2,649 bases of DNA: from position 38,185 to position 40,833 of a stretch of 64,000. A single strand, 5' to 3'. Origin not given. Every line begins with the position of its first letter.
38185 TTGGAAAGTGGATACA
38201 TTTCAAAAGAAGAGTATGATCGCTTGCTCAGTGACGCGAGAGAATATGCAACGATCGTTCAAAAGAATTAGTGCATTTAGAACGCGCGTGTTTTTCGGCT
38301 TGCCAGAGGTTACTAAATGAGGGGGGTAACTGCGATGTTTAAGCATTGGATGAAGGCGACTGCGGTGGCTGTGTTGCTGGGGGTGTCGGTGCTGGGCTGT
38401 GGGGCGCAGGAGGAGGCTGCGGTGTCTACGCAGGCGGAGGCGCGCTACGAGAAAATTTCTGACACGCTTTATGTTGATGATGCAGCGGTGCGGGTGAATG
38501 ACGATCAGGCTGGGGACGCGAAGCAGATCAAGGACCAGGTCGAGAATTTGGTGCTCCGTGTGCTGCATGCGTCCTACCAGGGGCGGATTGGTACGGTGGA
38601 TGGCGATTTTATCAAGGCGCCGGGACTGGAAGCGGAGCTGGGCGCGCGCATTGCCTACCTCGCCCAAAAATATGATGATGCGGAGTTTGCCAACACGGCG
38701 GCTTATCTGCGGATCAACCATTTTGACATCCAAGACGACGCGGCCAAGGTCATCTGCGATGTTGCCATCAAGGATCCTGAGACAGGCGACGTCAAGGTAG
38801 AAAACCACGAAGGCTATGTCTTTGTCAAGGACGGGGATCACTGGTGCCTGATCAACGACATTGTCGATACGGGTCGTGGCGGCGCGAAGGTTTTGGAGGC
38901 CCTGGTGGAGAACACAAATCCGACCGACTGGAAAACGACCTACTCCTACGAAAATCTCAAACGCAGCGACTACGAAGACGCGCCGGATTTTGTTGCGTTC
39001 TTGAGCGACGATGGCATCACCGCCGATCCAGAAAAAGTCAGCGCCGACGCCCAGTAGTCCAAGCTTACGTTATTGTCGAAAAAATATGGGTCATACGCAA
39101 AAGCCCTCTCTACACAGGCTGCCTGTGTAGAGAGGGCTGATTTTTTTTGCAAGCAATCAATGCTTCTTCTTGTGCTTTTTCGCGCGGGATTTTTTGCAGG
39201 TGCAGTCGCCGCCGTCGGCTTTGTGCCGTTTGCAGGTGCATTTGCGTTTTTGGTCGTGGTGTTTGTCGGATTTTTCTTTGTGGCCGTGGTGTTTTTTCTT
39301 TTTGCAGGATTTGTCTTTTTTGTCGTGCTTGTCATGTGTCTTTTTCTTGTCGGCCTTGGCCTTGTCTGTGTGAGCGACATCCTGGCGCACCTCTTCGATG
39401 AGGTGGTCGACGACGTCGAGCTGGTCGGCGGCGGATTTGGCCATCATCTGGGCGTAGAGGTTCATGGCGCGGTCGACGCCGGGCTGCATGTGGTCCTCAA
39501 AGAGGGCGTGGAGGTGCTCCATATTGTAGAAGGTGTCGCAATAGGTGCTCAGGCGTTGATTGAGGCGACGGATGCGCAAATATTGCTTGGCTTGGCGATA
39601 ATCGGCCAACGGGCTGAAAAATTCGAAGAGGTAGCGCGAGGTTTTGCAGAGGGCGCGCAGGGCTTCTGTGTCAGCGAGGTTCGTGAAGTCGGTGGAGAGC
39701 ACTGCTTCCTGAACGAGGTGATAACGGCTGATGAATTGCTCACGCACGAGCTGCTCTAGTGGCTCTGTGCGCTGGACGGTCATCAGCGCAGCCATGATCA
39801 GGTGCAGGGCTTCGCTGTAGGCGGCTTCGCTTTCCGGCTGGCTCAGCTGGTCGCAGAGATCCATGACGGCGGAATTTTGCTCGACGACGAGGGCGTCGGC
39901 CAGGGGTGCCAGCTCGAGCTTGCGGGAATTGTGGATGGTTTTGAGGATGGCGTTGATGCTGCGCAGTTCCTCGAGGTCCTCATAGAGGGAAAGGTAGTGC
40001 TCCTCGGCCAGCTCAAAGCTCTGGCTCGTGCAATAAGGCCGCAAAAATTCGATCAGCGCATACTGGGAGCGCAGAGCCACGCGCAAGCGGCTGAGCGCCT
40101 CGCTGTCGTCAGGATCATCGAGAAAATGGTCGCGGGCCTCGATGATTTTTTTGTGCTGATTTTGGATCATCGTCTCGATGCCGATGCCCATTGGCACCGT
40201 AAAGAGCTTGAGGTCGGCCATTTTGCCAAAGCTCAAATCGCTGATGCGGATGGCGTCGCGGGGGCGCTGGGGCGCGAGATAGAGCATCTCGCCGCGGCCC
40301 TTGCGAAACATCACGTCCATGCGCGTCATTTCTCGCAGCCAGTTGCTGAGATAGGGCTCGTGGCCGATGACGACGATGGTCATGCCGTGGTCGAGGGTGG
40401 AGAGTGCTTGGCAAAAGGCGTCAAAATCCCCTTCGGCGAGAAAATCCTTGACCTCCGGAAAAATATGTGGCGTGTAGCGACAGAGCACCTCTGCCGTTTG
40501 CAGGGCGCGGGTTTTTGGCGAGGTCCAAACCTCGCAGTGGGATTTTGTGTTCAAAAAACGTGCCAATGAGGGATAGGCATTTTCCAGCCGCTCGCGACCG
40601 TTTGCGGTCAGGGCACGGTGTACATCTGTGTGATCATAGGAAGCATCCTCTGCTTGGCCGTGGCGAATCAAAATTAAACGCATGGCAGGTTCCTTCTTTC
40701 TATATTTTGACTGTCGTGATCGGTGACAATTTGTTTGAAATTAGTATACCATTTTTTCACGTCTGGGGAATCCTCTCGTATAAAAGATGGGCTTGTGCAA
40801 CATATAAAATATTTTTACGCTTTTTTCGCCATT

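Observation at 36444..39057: Orphan LytTR response regulator with two identically spaced 9-N12-9 boxes: a compact regulon driving two unknown secreted proteins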

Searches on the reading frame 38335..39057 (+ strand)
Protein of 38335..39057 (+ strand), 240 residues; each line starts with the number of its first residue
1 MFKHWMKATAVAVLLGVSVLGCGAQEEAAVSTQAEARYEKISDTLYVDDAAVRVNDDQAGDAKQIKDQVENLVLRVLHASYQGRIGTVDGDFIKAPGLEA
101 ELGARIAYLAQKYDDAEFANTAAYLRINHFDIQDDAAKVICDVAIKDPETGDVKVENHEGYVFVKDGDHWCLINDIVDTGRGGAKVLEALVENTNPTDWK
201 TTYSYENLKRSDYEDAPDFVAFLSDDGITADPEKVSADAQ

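Call 6: search_protein_families(library=pfam, proteins=[window:38335-39057:+], max_evalue=0.1)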
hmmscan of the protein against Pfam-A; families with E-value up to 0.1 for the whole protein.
window:38335-39057:+ (240 aa): 0 families

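Call 8: search_protein_families(library=ncbifam, proteins=[window:38335-39057:+], max_evalue=1)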
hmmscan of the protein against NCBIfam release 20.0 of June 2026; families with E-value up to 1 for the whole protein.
window:38335-39057:+ (240 aa): 2 families
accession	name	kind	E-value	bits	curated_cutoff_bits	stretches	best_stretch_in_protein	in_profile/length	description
TIGR01203.1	HGPRTase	equivalog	0.013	15.2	150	1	167-226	85-143/167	hypoxanthine phosphoribosyltransferase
NF006613.0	PRK09177.1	equivalog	0.081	12.5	138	1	150-190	73-109/159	xanthine phosphoribosyltransferase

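Call 20: find_homologous_proteins(query=window:38335-39057:+, max_evalue=0.001)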
Query window:38335-39057:+ (240 aa): 10 proteins with E <= 0.001 among 899 candidates.
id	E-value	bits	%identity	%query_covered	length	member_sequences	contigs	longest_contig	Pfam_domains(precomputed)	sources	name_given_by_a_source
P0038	7.1e-155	531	100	100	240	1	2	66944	-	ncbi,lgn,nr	ncbi:MAG: hypothetical protein Q4C56_00580 [Peptococcaceae bacterium]|nr:hypothetical protein [Pepto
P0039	3.5e-85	303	58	99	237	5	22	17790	-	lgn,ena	-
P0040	5.0e-81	290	54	99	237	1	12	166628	-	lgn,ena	-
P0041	6.9e-69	250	50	98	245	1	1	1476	-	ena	-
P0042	2.9e-66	241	50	99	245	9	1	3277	-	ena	-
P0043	1.6e-65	239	51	95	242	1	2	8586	-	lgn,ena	-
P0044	7.7e-65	237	53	90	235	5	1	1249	-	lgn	-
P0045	9.6e-61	223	51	91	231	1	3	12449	-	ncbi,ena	-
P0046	2.7e-60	222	47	99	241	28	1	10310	-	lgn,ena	-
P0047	1.5e-57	213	50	86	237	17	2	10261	-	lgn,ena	-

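Call 21: find_encoding_contigs(protein=P0040, flank=6000, max_places=2)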
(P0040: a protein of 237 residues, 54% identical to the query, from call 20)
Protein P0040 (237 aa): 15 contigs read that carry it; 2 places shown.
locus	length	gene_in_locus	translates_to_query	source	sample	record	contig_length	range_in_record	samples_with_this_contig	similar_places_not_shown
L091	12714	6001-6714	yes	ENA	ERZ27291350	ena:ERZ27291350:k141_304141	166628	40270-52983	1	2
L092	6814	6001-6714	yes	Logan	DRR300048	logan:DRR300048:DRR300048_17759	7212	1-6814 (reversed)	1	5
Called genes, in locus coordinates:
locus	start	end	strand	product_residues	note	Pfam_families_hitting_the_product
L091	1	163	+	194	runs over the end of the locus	-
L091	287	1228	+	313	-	PF20586:DUF6788, PF02661:Fic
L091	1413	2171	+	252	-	PF00072:Response_reg, PF04397:LytTR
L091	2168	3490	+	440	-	PF14501:HATPase_c_5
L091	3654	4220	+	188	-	PF04647:AgrB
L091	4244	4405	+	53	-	-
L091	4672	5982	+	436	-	PF12671:Amidase_6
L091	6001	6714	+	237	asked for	-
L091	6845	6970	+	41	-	-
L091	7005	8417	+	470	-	PF01637:ATPase_2, PF13173:AAA_14, PF13401:AAA_22 (faint), PF03008:DUF234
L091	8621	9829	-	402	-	PF01548:DEDD_Tnp_IS110, PF02371:Transposase_20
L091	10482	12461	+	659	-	PF00270:DEAD (weak), PF04851:ResIII, PF17757:UvrB_inter, PF27431:UvrB_3rd, PF00271:Helicase_C, PF12344:UvrB, PF02151:UVR (weak)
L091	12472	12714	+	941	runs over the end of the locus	PF00005:ABC_tran (faint), PF02463:SMC_N (faint), PF03193:RsgA_GTPase (faint), PF13191:AAA_16 (faint), PF13304:AAA_21 (faint), PF13476:AAA_23 (faint), PF17760:UvrA_inter, PF17755:UvrA_DNA-bind, +1 more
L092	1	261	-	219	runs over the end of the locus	?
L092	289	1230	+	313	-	PF20586:DUF6788, PF02661:Fic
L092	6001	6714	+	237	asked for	-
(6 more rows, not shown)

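Call 22: find_encoding_contigs(protein=P0039, flank=6000, max_places=2)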
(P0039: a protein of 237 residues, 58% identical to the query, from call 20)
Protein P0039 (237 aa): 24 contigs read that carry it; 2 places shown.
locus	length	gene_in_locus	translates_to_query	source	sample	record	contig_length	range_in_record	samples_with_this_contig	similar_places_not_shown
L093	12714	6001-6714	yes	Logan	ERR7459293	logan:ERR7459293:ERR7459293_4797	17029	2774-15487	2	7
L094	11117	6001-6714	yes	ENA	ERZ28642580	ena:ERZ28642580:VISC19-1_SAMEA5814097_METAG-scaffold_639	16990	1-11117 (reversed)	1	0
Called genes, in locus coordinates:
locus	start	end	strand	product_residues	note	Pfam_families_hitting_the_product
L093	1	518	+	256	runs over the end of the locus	-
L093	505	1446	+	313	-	PF08843:AbiEii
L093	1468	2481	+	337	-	PF07833:Cu_amine_oxidN1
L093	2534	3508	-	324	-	PF07833:Cu_amine_oxidN1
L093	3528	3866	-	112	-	-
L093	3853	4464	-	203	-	PF00239:Resolvase, PF18010:HTH_49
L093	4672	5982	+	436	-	PF12671:Amidase_6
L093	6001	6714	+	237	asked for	-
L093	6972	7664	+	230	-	-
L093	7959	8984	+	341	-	PF01076:Mob_Pre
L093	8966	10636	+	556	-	PF02534:T4SS-DNA_transf, PF10412:TrwB_AAD_bind, PF12696:TraG-D_C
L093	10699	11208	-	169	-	PF00226:DnaJ (weak)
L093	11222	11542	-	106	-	PF12957:DUF3846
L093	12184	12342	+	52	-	-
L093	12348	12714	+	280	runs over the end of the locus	PF13730:HTH_36, PF21984:DnaD_N (faint), PF19481:DUF6017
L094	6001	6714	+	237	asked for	-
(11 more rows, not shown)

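Call 23: find_encoding_contigs(protein=P0045, flank=6000, max_places=2)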
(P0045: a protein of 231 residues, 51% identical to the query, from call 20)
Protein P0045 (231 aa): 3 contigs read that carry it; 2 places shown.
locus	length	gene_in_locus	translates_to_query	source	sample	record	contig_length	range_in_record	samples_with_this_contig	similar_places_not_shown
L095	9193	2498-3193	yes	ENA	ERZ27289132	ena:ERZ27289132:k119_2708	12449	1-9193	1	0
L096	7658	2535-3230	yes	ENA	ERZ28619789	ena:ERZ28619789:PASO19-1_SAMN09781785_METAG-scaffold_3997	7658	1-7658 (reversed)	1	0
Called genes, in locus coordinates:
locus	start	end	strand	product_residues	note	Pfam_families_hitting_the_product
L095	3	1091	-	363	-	?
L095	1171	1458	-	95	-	-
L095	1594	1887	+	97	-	PF01909:NTP_transf_2, PF18765:Polbeta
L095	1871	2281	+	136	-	PF08780:NTase_sub_bind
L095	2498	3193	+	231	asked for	-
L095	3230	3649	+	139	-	-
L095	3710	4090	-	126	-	PF05534:HicB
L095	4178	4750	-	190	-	-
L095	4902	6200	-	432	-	PF14501:HATPase_c_5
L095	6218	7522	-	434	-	PF14501:HATPase_c_5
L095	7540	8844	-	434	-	PF14501:HATPase_c_5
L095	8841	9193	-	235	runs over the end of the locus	PF00072:Response_reg, PF04397:LytTR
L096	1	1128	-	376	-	?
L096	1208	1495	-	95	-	-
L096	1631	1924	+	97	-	PF01909:NTP_transf_2, PF18765:Polbeta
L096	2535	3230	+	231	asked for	-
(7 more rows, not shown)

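Call 40: predict_structure(alignment_id=A2)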
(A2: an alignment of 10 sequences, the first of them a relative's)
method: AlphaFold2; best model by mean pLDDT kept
length: 240 residues; sequences in the alignment: 10
mean_pLDDT: 84.8   pTM: 0.79
mean pLDDT of the five models: 84.8, 81.7, 80.4, 73.7, 66.4
residues with pLDDT >= 90: 167; 70-90: 35; 50-70: 5; < 50: 33
segments of 3 or more residues with pLDDT < 50: 1-33
pLDDT, mean of each block of 10 residues (from residue 1): 39 39 37 67 94 92 95 91 79 87 93 89 96 97 93 93 95 95 96 98 96 94 92 88
secondary structure, 60 per line:
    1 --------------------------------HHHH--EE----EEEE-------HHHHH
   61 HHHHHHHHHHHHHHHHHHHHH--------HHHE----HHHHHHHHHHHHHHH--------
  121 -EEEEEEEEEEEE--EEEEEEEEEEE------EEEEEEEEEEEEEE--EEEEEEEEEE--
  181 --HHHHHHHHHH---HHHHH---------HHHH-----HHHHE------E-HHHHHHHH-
elements in order: H33-36 E45-48 H56-81 H98-112 E122-133 E136-146 E153-166 E169-178 H183-192 H196-200 H210-213 H219-222 H232-239

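Call 43: fold_search(model_id=the predicted structure, library=pdb)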
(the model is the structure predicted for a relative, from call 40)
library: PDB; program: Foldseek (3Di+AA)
matches with E <= 10: 1136; with E <= 0.001: 0
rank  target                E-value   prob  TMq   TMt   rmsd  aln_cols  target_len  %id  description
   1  5ig5_F                1.6e-03  1.00  0.34  0.51   6.4       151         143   16  Crystal structure of N. vectensis CaMKII-B hub at pH 4.2 (released 2016-03-23)
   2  5ig5_A                2.6e-03  0.99  0.33  0.51   6.6       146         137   14  Crystal structure of N. vectensis CaMKII-B hub at pH 4.2 (released 2016-03-23)
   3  2ux0_B                3.2e-03  0.95  0.28  0.40   6.3       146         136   15  Structure of the oligomerisation domain of calcium-calmodulin dependent protein kinase II gamma (released 2007-04-10)
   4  5ig5_E                3.6e-03  0.99  0.34  0.51   6.4       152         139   14  Crystal structure of N. vectensis CaMKII-B hub at pH 4.2 (released 2016-03-23)
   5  3cu3                  3.8e-03  0.97  0.31  0.43  13.2       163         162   12  Crystal structure of a domain of unknown function with a cystatin-like fold (npun_r1993) from nostoc punctiforme pcc 731 (released 2008-04-29)
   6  5d9r                  3.8e-03  0.94  0.23  0.36   7.7       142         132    9  Crystal structure of a conserved domain in the intermembrane space region of the plastid division protein ARC6 (released 2015-11-11)
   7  2ux0_E                4.0e-03  0.94  0.27  0.40   6.2       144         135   15  Structure of the oligomerisation domain of calcium-calmodulin dependent protein kinase II gamma (released 2007-04-10)
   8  9vxg_A                4.5e-03  0.97  0.19  0.34   8.2       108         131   18  ROS-Sensing Transcription Factor YchJ Regulates the RssB-RpoS Pathway to Protect Salmonella Against Oxidative Attack b (released 2025-08-06)
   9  2ux0_F                4.8e-03  0.93  0.27  0.39   6.2       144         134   15  Structure of the oligomerisation domain of calcium-calmodulin dependent protein kinase II gamma (released 2007-04-10)
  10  5had                  5.7e-03  0.92  0.25  0.39   7.5       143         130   14  Crystal structure of intermembrane space region of chloroplast protein ARC6 (released 2017-01-18)
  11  4uv2_P                6.1e-03  0.75  0.20  0.22  16.3       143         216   12  Structure of the curli transport lipoprotein CsgG in a non-lipidated, pre-pore conformation (released 2014-09-24)
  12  2ux0_A                6.5e-03  0.89  0.27  0.39   7.1       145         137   18  Structure of the oligomerisation domain of calcium-calmodulin dependent protein kinase II gamma (released 2007-04-10)
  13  5uwb_A                6.5e-03  0.72  0.24  0.29  12.1       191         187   18  Re-refined 4FCZ: lipid-bound crystal structure of toluene-tolerance protein from Pseudomonas putida (released 2017-04-19)
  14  2w2c_K                6.9e-03  0.98  0.30  0.50   5.9       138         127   17  STRUCTURE OF THE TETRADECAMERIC OLIGOMERISATION DOMAIN OF CALCIUM- CALMODULIN DEPENDENT PROTEIN KINASE II DELTA (released 2008-12-23)
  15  5ig5_D                6.9e-03  0.98  0.34  0.52   6.5       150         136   14  Crystal structure of N. vectensis CaMKII-B hub at pH 4.2 (released 2016-03-23)
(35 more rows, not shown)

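Call 46: search_protein_families(library=pfam, proteins=[L091:4672-5982:+, L095:3230-3649:+, L093:6972-7664:+], max_evalue=0.01)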
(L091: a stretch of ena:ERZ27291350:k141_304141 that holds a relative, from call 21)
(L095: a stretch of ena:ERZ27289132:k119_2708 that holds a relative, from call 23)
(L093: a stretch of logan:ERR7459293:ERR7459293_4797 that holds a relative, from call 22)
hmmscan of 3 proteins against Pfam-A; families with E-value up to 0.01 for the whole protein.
L091:4672-5982:+ (436 aa): 1 family
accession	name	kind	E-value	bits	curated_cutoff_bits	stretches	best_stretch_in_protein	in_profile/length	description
PF12671.13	Amidase_6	-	1.3e-15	58.3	23.2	1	280-420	2-150/163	Putative amidase domain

L095:3230-3649:+ (139 aa): 0 families

L093:6972-7664:+ (230 aa): 0 families

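Call 67: find_encoding_contigs(protein=P0046, flank=6000, max_places=1)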
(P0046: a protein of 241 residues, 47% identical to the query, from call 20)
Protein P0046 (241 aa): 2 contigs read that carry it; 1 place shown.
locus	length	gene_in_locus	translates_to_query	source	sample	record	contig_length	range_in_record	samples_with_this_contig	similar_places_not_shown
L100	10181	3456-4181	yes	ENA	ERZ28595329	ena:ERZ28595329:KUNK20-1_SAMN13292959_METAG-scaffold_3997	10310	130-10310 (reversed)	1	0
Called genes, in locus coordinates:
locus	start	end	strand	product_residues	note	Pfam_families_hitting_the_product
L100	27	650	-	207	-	PF08876:DUF1836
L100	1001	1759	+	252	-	PF00072:Response_reg, PF04397:LytTR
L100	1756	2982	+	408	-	PF14501:HATPase_c_5 (weak)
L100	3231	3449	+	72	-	-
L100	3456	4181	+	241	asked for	-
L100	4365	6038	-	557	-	PF00989:PAS (faint), PF13188:PAS_8 (faint), PF00512:HisKA, PF02518:HATPase_c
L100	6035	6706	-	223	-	PF00072:Response_reg, PF00486:Trans_reg_C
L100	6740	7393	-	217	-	PF01895:PhoU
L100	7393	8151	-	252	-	PF02463:SMC_N (weak), PF13175:AAA_15 (weak), PF00005:ABC_tran, PF13304:AAA_21 (faint)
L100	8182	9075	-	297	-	PF00528:BPD_transp_1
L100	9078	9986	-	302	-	PF00528:BPD_transp_1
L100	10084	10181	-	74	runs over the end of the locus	?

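Call 68: find_encoding_contigs(protein=P0047, flank=6000, max_places=1)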
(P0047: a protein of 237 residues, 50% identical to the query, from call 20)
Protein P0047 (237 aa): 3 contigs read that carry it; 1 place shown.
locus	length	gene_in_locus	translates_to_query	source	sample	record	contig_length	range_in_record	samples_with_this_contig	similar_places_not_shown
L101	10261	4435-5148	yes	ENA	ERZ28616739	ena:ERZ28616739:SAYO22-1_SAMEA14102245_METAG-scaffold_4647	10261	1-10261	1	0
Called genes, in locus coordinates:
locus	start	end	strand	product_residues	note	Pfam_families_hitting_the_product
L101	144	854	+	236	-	PF00072:Response_reg, PF04397:LytTR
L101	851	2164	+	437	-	PF14501:HATPase_c_5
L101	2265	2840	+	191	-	PF04647:AgrB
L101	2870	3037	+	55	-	-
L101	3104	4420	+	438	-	PF12671:Amidase_6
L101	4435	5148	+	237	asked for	-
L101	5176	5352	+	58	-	-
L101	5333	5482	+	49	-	-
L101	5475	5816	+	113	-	-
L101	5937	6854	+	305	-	PF04657:DMT_YdcZ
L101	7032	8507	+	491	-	PF02554:CstA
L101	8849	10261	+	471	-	?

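Call 95: search_protein_families(library=phrogs, proteins=[window:38335-39057:+], max_evalue=0.01)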
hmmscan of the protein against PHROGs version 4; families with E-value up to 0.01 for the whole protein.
window:38335-39057:+ (240 aa): 0 families

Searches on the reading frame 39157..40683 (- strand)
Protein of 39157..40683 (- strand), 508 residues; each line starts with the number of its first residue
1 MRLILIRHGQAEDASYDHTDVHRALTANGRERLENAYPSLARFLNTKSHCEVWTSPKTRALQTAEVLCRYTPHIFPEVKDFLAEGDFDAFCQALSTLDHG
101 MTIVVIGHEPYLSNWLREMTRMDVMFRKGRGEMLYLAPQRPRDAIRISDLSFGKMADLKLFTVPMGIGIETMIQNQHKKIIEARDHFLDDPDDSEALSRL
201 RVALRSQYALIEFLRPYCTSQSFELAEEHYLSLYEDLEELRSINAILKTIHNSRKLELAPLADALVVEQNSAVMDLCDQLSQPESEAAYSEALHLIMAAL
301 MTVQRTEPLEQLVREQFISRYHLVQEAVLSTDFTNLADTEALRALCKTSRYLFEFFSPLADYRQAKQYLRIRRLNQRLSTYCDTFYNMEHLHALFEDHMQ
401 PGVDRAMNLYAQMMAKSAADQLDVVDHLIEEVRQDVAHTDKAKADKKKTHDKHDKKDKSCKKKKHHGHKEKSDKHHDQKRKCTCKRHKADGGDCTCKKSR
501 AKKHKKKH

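Call 6: search_protein_families(library=pfam, proteins=[window:39157-40683:-], max_evalue=0.1)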
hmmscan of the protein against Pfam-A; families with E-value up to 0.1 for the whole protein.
window:39157-40683:- (508 aa): 2 families
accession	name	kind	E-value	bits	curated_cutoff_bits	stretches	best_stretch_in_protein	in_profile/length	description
PF05235.19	CHAD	-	1.6e-11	45.1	25.6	1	172-391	2-227/228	CHAD domain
PF00300.27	His_Phos_1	-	2.9e-08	34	21.7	1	3-89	1-84/194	Histidine phosphatase superfamily (branch 1)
